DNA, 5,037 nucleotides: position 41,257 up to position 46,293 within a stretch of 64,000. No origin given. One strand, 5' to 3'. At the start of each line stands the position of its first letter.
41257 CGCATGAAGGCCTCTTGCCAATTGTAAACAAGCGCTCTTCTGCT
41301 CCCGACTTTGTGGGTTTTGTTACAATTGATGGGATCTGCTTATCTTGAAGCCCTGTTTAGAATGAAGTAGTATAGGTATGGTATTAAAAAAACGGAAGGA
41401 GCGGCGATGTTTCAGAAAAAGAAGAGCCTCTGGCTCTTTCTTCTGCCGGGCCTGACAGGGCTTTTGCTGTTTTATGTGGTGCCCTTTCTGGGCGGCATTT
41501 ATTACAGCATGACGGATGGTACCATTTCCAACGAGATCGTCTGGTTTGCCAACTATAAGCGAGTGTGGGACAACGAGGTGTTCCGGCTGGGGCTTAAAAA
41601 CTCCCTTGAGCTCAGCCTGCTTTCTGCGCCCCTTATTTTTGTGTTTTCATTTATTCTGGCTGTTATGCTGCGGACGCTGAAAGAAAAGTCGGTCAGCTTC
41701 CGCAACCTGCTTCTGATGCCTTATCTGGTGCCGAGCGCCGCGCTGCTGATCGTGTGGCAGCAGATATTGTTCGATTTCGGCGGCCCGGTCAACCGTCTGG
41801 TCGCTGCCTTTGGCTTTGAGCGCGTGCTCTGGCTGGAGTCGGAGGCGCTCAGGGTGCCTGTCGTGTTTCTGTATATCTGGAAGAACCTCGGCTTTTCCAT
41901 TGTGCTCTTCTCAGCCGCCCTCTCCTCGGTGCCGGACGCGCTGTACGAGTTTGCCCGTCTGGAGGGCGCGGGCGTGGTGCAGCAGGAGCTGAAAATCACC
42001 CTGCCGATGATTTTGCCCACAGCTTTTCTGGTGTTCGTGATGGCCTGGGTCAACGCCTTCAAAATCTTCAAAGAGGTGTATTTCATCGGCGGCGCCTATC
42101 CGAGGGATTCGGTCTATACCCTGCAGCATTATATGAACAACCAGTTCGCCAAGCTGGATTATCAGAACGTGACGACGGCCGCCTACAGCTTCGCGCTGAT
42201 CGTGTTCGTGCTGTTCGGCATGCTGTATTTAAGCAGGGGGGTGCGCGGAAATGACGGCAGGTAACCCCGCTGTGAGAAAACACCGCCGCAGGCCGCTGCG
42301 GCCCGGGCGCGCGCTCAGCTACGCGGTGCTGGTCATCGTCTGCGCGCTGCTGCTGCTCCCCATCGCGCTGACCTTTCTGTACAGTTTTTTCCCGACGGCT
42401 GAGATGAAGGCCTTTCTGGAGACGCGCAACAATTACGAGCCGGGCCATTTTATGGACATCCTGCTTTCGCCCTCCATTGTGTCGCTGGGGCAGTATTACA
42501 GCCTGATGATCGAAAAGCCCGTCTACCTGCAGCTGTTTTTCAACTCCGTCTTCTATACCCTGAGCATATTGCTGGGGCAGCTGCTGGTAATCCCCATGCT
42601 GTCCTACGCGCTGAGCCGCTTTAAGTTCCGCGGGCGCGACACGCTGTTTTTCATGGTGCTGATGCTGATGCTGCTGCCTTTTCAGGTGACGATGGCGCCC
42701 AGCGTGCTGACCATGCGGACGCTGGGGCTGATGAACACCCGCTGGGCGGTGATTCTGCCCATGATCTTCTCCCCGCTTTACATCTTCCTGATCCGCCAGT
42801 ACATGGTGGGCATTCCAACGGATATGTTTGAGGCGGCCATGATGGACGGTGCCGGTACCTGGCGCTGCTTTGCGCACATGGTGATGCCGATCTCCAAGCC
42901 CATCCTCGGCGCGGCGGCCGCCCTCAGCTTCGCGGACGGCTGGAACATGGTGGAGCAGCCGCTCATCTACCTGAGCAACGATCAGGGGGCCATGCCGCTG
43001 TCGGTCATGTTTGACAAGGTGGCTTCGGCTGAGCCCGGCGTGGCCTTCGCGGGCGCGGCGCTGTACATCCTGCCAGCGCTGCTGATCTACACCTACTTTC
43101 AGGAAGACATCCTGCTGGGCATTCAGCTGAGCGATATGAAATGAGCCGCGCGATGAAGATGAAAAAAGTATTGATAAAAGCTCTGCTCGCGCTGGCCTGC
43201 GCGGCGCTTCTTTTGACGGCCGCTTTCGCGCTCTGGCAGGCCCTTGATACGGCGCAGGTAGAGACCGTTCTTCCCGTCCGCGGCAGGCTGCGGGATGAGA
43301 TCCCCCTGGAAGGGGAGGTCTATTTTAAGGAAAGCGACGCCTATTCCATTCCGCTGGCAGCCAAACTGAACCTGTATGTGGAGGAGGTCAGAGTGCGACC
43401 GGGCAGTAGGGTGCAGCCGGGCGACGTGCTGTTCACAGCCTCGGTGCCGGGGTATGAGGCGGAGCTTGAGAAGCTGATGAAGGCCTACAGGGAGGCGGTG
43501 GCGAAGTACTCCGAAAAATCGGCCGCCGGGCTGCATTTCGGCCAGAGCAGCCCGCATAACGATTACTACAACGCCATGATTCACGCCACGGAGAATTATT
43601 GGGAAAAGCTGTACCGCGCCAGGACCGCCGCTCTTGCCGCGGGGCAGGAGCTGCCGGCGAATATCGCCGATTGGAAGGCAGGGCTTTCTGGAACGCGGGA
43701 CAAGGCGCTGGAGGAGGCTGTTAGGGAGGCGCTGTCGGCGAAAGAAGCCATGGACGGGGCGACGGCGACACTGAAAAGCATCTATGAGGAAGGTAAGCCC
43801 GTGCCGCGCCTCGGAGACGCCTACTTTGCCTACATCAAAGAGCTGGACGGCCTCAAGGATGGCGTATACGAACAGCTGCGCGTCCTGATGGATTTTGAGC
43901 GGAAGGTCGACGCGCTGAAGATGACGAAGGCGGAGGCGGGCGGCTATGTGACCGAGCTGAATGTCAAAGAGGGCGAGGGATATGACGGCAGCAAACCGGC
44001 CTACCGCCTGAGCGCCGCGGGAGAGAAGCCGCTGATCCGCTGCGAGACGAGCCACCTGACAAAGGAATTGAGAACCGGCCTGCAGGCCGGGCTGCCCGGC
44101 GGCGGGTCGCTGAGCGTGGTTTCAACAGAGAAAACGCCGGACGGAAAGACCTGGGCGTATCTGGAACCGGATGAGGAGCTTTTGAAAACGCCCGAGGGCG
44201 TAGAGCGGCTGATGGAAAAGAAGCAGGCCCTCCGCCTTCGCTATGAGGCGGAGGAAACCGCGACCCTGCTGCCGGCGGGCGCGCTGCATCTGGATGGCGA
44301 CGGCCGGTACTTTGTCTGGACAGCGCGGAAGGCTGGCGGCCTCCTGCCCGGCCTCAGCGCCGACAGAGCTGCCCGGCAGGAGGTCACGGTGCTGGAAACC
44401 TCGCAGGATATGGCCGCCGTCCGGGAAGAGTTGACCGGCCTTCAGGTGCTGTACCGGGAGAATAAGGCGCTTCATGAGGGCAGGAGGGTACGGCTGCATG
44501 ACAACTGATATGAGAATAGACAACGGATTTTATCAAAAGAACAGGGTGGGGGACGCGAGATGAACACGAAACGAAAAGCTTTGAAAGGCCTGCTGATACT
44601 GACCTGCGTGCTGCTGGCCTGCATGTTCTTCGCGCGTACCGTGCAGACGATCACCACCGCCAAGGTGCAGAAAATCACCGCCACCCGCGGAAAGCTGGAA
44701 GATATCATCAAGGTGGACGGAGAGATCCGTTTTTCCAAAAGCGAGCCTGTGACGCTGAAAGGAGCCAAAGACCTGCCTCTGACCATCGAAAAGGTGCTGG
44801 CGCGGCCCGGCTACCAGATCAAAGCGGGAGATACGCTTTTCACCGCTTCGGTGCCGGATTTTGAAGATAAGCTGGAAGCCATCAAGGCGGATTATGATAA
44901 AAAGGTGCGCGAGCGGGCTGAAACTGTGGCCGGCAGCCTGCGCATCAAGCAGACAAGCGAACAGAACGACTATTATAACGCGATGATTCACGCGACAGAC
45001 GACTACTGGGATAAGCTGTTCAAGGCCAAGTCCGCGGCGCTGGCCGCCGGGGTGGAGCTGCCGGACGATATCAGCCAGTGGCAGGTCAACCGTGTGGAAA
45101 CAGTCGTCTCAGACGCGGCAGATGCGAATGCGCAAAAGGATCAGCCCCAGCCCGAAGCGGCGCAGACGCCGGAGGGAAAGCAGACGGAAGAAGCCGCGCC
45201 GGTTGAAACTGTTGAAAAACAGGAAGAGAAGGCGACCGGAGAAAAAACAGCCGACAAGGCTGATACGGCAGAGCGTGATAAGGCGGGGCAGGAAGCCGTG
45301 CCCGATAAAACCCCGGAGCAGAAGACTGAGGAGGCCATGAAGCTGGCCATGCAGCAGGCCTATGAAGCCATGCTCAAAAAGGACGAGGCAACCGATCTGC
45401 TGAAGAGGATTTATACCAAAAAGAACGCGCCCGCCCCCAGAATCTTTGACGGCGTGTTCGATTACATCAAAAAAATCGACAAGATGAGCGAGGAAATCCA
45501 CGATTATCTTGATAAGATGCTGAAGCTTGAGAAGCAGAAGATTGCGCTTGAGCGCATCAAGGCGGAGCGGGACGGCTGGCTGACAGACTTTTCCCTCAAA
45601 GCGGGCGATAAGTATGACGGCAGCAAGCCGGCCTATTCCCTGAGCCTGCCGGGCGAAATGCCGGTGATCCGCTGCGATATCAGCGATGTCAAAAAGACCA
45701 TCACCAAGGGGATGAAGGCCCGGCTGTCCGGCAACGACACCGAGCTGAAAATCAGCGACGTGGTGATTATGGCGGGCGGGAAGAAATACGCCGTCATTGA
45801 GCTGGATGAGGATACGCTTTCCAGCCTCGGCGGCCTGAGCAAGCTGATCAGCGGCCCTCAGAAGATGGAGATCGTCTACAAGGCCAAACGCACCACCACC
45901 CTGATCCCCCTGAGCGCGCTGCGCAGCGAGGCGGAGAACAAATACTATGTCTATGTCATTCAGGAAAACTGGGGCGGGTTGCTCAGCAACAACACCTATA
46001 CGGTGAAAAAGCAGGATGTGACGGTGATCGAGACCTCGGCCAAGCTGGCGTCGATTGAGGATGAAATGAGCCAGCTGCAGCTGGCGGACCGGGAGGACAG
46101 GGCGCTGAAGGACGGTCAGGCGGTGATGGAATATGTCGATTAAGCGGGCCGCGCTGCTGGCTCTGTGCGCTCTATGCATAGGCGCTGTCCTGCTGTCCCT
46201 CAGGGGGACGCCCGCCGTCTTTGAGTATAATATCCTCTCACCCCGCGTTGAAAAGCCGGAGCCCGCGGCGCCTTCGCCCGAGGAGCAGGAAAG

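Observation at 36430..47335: Composite importer/exporter-like operon with no ATPase: two giant SBP-like proteins, two CUT1 permeases, two MFP-like proteins and a MacB/FtsX-like permease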

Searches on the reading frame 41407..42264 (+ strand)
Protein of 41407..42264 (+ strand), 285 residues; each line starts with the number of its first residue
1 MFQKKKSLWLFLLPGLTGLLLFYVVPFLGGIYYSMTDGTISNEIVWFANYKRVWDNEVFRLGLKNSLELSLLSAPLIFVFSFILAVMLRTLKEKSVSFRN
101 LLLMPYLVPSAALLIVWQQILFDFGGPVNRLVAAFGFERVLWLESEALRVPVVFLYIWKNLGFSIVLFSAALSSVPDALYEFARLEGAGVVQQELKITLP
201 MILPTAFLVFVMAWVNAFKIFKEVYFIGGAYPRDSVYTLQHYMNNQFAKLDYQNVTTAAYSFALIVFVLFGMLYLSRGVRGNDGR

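Call 4: search_protein_families(library=pfam, proteins=[window:41407-42264:+], max_evalue=1)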
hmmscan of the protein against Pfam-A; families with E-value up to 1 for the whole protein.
window:41407-42264:+ (285 aa): 1 family
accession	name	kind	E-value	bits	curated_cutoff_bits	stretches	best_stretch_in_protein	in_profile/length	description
PF00528.27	BPD_transp_1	-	1.2e-13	51.6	26.4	1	98-272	20-172/184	Binding-protein-dependent transport system inner membrane component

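Call 5: search_protein_families(library=ncbifam, proteins=[window:41407-42264:+], max_evalue=1)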
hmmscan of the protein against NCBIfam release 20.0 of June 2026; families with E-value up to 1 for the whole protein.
window:41407-42264:+ (285 aa): 12 families
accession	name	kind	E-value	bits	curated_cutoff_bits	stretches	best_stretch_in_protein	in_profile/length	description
NF007852.0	PRK10561.1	equivalog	6.5e-22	78.7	335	1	2-269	8-278/295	sn-glycerol-3-phosphate ABC transporter permease UgpA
NF040931.1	ABC_arch_GlcT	equivalog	1.2e-16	61.2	360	1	18-268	9-265/278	glucose ABC transporter permease GlcT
NF008232.0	PRK10999.1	equivalog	8.4e-13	47.9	392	1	48-221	268-447/520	maltose ABC transporter permease MalF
TIGR01581.1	Mo_ABC_porter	hypoth_equivalog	4.7e-07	29.5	210.3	1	61-269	21-222/225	ABC transporter permease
NF007044.0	PRK09497.1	equivalog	3.8e-06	26.6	348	1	19-268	19-264/285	spermidine/putrescine ABC transporter permease PotB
TIGR02141.1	modB_ABC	equivalog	2.3e-05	24.1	182.6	1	66-269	3-201/208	molybdate ABC transporter permease subunit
TIGR03262.1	PhnU2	equivalog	6.7e-05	21.7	593.25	1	18-232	13-216/546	putative 2-aminoethylphosphonate ABC transporter permease subunit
NF011624.0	PRK15050.1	equivalog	0.00011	21.4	247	2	7-88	23-100/297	2-aminoethylphosphonate ABC transporter permease subunit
TIGR02139.1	permease_CysT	equivalog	0.00042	20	246.1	1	46-270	35-252/265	sulfate ABC transporter permease subunit CysT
NF043074.1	MMSYN1_0196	equivalog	0.00095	18.5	350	1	4-272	6-258/277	spermidine/putrescine ABC transporter permease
NF040839.1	tungstate_WtpB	equivalog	0.012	15.2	340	1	51-273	35-247/251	tungstate ABC transporter permease WtpB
NF008231.0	PRK10998.1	equivalog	0.28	10.7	261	1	63-245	85-251/296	maltose ABC transporter permease MalG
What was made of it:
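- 41407..42264 (+): P, a CUT1-type permease (285 aa, 6 TM) with an EAA loop (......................). BPD_transp_1 at 1.2e-13 and UgpA-like at 6.5e-22 (calls 4, 5).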

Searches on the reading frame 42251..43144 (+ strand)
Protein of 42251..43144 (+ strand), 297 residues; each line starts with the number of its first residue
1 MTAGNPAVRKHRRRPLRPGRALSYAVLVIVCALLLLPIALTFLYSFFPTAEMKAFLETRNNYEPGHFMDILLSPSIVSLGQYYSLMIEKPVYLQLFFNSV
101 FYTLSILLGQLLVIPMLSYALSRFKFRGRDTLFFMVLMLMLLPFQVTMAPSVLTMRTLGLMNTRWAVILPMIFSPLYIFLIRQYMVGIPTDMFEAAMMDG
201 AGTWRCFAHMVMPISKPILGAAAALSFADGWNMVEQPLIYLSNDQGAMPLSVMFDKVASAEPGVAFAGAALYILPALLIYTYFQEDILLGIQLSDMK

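Call 4: search_protein_families(library=pfam, proteins=[window:42251-43144:+], max_evalue=1)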
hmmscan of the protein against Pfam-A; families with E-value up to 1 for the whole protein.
window:42251-43144:+ (297 aa): 1 family
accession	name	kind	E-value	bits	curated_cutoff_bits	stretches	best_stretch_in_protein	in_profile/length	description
PF00528.27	BPD_transp_1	-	2.5e-11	44.1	26.4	1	120-280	9-172/184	Binding-protein-dependent transport system inner membrane component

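Call 5: search_protein_families(library=ncbifam, proteins=[window:42251-43144:+], max_evalue=1)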
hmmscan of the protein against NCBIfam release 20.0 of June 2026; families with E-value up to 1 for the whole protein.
window:42251-43144:+ (297 aa): 13 families
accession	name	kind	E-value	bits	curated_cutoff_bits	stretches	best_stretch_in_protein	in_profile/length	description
NF008210.0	PRK10973.1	equivalog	7.9e-25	88.1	297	1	22-263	11-244/281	sn-glycerol-3-phosphate ABC transporter permease UgpE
NF040932.1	ABC_arch_GlcU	equivalog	5.1e-14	52.6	340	1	69-279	38-252/272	glucose ABC transporter permease GlcU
NF008231.0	PRK10998.1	equivalog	2.5e-13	50.3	261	1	24-258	17-253/296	maltose ABC transporter permease MalG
NF007047.0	PRK09500.1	equivalog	2.4e-07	30.6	326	1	81-228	45-194/257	spermidine/putrescine ABC transporter permease PotC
TIGR01581.1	Mo_ABC_porter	hypoth_equivalog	1.7e-05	24.4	210.3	1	102-228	30-169/225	ABC transporter permease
TIGR02141.1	modB_ABC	equivalog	0.00017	21.3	182.6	1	104-229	9-147/208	molybdate ABC transporter permease subunit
NF008232.0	PRK10999.1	equivalog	0.00055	18.8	392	1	178-228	391-441/520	maltose ABC transporter permease MalF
NF008208.0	PRK10971.1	equivalog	0.0018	17.8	415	1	170-228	146-206/277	sulfate/thiosulfate ABC transporter permease CysT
NF006939.0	PRK09421.1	equivalog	0.0024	17.3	262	1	117-230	33-161/230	molybdate ABC transporter permease subunit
NF011624.0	PRK15050.1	equivalog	0.0038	16.4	247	1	154-283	151-282/297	2-aminoethylphosphonate ABC transporter permease subunit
TIGR02139.1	permease_CysT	equivalog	0.0063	16.1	246.1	1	152-230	120-200/265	sulfate ABC transporter permease subunit CysT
TIGR00969.1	3a0106s02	subfamily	0.023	14.2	240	1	117-228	84-209/272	sulfate ABC transporter permease subunit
TIGR03226.1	PhnU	equivalog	0.38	10.2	283.45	0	11-283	35-300/311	2-aminoethylphosphonate ABC transporter permease subunit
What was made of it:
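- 42251..43144 (+): Q, a CUT1-type permease (297 aa, 6 TM) with an EAA loop (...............MVMP). It overlaps P by 14 nt. BPD_transp_1 at 2.5e-11 and UgpE-like at 7.9e-25 (calls 4, 5).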

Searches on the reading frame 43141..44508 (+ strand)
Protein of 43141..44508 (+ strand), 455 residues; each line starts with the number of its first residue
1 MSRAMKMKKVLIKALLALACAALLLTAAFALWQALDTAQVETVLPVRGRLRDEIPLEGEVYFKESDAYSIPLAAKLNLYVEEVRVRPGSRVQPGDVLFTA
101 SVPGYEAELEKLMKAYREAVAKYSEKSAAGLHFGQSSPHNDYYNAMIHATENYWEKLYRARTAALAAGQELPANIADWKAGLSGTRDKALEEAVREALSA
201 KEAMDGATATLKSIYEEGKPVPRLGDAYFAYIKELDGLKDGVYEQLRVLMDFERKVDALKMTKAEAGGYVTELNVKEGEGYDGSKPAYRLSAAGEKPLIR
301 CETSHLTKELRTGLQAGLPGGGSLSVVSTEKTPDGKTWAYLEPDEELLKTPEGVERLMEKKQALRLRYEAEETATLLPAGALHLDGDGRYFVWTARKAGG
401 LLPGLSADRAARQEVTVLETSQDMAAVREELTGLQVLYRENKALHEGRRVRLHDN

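Call 4: search_protein_families(library=pfam, proteins=[window:43141-44508:+], max_evalue=1)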
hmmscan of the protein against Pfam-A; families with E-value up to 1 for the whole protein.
window:43141-44508:+ (455 aa): 2 families
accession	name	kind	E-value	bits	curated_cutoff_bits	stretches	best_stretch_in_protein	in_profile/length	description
PF13533.13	Biotin_lipoyl_2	-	1.2e-05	25.5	29.8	1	79-99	10-30/32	Biotin-lipoyl like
PF16576.10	HlyD_D23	-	5.9e-05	22.9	30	1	50-123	2-74/214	Barrel-sandwich domain of CusB or HlyD membrane-fusion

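Call 5: search_protein_families(library=ncbifam, proteins=[window:43141-44508:+], max_evalue=1)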
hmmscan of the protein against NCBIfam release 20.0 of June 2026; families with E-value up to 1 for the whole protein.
window:43141-44508:+ (455 aa): 8 families
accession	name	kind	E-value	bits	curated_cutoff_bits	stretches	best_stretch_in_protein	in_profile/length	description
TIGR01730.1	RND_mfp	subfamily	1.4e-05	24.3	94.9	1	365-451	243-320/322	efflux RND transporter periplasmic adaptor subunit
NF006079.0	PRK08225.1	equivalog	0.003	17.6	95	1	52-98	21-67/70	acetyl-CoA carboxylase biotin carboxyl carrier protein subunit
NF004547.1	PRK05889.1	equivalog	0.0087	16.2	75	0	42-97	12-67/71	biotin/lipoyl-binding carrier protein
TIGR01843.1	type_I_hlyD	subfamily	0.016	14.2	208.65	1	80-133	54-107/422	HlyD family type I secretion periplasmic adaptor subunit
NF040475.1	chlor_reg_RclR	equivalog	0.028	13.7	400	1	320-394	32-104/284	reactive chlorine-specific transcriptional regulator RclR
NF007850.1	PRK10559.1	equivalog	0.029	13.5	400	0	73-121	44-94/303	p-hydroxybenzoic acid efflux pump subunit AaeA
NF045904.1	RND-peri-MexE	equivalog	0.069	12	714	1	45-124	39-118/390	multidrug efflux RND transporter periplasmic adaptor subunit MexE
NF007785.0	PRK10476.1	equivalog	0.44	9.3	376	0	66-112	45-91/347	multidrug transporter subunit MdtN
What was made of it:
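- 43141..44508 (+): M1, a membrane-fusion (periplasmic adaptor)-like protein of 455 aa with one N-terminal TM. It overlaps Q by 4 nt. Sub-threshold Biotin_lipoyl_2 and HlyD_D23 hits, plus an RND_mfp C-terminal hit (calls 4, 5).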

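Call 23: find_homologous_proteins(query=window:43141-44508:+)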
Query window:43141-44508:+ (455 aa): 4 proteins with E <= 0.001 among 8000 candidates.
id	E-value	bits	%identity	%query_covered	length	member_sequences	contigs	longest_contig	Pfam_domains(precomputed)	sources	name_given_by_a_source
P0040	2.5e-294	994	100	100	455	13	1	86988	-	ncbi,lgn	-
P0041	6.3e-143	495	56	98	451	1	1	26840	-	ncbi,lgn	-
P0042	4.3e-95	337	42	98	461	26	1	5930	-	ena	-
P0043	8.6e-86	306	38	96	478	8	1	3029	-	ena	-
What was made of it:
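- Tried and rejected: The word-indexed search returned only 4 proteins (call 23), so I built the M alignment from the loci instead.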

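Call 27: search_solved_structures(query=A2, max_evalue=1, show_alignments=1)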
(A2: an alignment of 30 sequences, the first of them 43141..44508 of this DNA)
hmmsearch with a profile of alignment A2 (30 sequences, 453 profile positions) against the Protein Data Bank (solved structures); distinct sequences matched with E-value up to 1: 19.
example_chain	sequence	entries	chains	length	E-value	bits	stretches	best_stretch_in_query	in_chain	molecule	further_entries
4tko_B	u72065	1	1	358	0.00029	23.3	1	76-290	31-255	EmrA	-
4dk1_A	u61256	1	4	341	0.0013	21.2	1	44-159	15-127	Putative MacA, Multidrug resistance protein mexA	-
4v6w_AO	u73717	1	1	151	0.022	17.1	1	70-150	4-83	40S ribosomal protein S14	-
2ejm_A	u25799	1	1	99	0.024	17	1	75-116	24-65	Methylcrotonoyl-CoA carboxylase subunit alpha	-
6zz6_A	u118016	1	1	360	0.027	16.9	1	155-255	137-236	Structural maintenance of chromosomes protein 1,Structural maintenance of chromosomes prot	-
1dcz_A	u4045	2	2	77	0.078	15.3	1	74-107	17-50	TRANSCARBOXYLASE 1.3S SUBUNIT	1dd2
1o78_A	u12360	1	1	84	0.093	15.1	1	74-107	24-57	BIOTIN CARBOXYL CARRIER PROTEIN OF METHYLMALONYL-COA CARBOXYL-TRANSFERASE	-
20yy_D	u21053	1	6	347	0.12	14.8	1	186-314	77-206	Multidrug efflux RND transporter periplasmic adaptor subunit MexJ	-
9j3d_D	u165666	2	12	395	0.17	14.2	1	74-158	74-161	RND efflux system, MexC-like protein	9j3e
4bry_A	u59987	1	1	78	0.21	13.9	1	211-268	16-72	GEMININ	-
8zar_A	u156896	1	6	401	0.36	13.1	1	71-203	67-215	Multidrug export protein EmrA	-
1z6h_A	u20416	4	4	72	0.39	13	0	49-97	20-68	Biotin/Lipoyl Attachment Protein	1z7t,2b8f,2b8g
8j4z_E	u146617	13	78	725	0.4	13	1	75-115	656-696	Methylcrotonoyl-CoA carboxylase subunit alpha, mitochondrial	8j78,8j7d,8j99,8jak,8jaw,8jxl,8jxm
8hz4_E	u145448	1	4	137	0.53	12.6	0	75-105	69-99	Biotin carboxylase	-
2jku_A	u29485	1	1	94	0.54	12.6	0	55-105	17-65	PROPIONYL-COA CARBOXYLASE ALPHA CHAIN, MITOCHONDRIAL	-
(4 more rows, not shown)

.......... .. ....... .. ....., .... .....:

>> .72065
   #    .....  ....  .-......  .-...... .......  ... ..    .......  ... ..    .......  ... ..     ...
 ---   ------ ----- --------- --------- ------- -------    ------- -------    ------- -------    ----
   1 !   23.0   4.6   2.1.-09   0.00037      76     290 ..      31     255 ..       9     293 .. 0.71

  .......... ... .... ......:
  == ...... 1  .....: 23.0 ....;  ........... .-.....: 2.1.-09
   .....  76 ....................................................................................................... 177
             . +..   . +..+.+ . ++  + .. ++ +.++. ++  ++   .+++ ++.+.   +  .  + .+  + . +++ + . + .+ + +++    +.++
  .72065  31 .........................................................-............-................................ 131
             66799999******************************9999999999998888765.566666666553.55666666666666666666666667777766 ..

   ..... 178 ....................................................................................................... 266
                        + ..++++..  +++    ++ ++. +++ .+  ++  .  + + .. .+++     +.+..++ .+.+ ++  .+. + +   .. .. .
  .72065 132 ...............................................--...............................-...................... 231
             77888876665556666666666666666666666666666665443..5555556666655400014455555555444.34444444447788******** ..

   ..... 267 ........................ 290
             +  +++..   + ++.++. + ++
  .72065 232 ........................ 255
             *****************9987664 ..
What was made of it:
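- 43141..44508 (+): The family profile A2 hits EmrA at 2.9e-4 and MacA at 1.3e-3 (call 27).
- On Membrane fusion / periplasmic adaptor protein (M): The profile hits EmrA at 2.9e-4 and MacA at 1.3e-3 (call 27).
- The M-to-MFP assignment rests on weak E-values (2.9e-4 and 1.3e-3, call 27).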

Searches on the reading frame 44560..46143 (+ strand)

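Call 4: search_protein_families(library=pfam, proteins=[window:44560-46143:+], max_evalue=1)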
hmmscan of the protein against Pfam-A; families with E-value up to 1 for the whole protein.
window:44560-46143:+ (527 aa): 2 families
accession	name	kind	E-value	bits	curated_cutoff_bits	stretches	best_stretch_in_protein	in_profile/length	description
PF02542.21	YgbB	-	0.046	14.5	26.7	0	474-505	83-114/155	YgbB family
PF02862.22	DDHD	-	0.38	11.3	28.3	1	156-259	119-208/258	DDHD domain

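Call 5: search_protein_families(library=ncbifam, proteins=[window:44560-46143:+], max_evalue=1)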
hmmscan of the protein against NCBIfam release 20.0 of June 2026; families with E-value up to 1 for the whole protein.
window:44560-46143:+ (527 aa): 3 families
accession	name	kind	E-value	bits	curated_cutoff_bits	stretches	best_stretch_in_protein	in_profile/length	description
NF009040.0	PRK12373.1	equivalog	0.098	12.3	514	1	177-286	221-330/400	NADH-quinone oxidoreductase subunit E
TIGR01951.1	nusB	equivalog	0.22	11.8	88.35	1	257-333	3-74/131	transcription antitermination factor NusB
NF005846.3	PRK07764.1-6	equivalog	0.49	9.4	625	1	178-278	438-536/628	DNA polymerase III subunit gamma and tau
